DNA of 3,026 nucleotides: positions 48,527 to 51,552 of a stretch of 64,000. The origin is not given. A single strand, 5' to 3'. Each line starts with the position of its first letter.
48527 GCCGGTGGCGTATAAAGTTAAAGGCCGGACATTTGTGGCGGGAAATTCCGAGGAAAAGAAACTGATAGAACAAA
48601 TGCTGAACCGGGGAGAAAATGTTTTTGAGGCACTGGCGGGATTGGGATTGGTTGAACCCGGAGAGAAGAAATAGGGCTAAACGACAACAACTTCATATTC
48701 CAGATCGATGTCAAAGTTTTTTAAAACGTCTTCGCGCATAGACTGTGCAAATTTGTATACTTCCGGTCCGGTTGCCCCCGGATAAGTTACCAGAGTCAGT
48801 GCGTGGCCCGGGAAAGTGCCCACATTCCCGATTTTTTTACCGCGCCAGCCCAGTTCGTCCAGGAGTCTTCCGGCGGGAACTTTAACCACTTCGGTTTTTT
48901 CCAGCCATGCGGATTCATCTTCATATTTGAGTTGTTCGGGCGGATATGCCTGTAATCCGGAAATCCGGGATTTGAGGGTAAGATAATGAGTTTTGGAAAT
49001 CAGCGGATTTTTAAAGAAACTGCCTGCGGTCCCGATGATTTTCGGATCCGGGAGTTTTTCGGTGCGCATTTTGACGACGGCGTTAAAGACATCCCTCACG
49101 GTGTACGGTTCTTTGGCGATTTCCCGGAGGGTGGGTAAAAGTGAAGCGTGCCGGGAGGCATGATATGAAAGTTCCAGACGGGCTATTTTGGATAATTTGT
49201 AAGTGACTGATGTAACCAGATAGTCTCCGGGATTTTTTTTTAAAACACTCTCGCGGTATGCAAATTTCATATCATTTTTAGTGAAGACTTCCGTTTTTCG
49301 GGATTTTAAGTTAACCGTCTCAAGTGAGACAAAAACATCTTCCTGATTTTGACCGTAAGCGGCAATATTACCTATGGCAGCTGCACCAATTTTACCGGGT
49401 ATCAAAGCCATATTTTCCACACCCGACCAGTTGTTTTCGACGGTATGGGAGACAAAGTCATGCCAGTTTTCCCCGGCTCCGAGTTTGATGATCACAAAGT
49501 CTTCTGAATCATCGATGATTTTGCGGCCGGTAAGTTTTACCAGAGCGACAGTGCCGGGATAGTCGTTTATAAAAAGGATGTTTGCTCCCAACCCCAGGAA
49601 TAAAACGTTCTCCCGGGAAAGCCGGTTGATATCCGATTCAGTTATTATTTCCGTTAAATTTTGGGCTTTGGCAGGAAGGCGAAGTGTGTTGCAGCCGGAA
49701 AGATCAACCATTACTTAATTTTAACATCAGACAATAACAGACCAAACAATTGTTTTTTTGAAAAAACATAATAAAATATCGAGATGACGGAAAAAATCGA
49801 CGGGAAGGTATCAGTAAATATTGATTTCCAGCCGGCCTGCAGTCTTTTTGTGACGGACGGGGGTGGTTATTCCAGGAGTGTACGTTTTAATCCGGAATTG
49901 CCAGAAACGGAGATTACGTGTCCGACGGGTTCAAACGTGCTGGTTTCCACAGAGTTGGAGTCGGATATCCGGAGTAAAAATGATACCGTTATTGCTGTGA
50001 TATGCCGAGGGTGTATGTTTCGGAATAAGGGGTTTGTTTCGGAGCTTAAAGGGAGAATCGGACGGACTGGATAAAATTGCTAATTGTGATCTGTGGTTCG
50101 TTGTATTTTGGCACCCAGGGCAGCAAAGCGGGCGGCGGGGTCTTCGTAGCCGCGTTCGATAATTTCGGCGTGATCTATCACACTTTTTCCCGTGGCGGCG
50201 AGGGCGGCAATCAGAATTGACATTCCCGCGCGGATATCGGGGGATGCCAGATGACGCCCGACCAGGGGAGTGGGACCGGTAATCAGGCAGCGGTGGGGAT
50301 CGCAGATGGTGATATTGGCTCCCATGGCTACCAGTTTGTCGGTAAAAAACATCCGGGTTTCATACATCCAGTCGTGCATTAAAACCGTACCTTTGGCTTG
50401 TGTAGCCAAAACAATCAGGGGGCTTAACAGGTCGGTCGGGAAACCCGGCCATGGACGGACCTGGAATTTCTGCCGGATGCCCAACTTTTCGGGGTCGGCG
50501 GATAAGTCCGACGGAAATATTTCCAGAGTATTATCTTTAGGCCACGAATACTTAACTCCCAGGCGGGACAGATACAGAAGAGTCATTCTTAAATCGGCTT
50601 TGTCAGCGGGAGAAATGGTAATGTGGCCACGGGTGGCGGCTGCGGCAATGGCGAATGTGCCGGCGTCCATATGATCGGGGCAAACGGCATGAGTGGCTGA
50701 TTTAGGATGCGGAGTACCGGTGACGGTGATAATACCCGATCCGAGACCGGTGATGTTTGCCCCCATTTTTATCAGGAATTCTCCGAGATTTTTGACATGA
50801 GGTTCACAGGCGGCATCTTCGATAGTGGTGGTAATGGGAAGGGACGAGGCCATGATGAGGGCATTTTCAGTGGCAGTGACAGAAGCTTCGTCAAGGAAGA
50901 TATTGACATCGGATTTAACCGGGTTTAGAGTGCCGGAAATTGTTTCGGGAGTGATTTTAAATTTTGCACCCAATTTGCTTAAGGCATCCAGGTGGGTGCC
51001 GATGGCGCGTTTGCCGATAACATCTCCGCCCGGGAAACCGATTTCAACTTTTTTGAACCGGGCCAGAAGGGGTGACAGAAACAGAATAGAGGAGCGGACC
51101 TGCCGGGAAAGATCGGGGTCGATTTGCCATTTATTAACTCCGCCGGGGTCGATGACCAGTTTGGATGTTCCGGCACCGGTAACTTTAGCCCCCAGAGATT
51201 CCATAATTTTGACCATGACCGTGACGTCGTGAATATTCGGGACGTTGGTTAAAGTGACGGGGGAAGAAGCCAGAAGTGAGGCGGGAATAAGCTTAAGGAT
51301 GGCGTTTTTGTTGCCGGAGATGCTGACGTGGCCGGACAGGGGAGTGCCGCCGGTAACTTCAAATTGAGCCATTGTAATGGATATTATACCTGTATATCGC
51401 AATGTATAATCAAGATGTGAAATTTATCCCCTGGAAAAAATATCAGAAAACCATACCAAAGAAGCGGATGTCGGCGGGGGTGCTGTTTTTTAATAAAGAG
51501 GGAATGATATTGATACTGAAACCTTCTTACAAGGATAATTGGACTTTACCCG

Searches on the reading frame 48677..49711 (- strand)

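Call 36: search_protein_families(library=pfam, proteins=[window:48677-49711:-], max_evalue=0.00001)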
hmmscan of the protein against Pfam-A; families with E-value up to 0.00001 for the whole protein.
window:48677-49711:- (344 aa): 2 families
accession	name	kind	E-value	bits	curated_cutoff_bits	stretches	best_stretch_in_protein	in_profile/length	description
PF02873.21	MurB_C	-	3.6e-19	69.2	27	1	207-344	4-99/99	UDP-N-acetylenolpyruvoylglucosamine reductase, C-terminal domain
PF01565.28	FAD_binding_4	-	2e-11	44.2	26.4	1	20-134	11-130/139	FAD binding domain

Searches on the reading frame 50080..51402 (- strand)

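Call 36: search_protein_families(library=pfam, proteins=[window:50080-51402:-], max_evalue=0.00001)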
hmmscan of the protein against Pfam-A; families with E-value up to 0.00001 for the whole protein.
window:50080-51402:- (440 aa): 1 family
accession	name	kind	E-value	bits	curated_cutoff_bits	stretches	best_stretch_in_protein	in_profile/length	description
PF00275.25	EPSP_synthase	-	3.4e-65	220.8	22.8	1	16-421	1-412/417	EPSP synthase (3-phosphoshikimate 1-carboxyvinyltransferase)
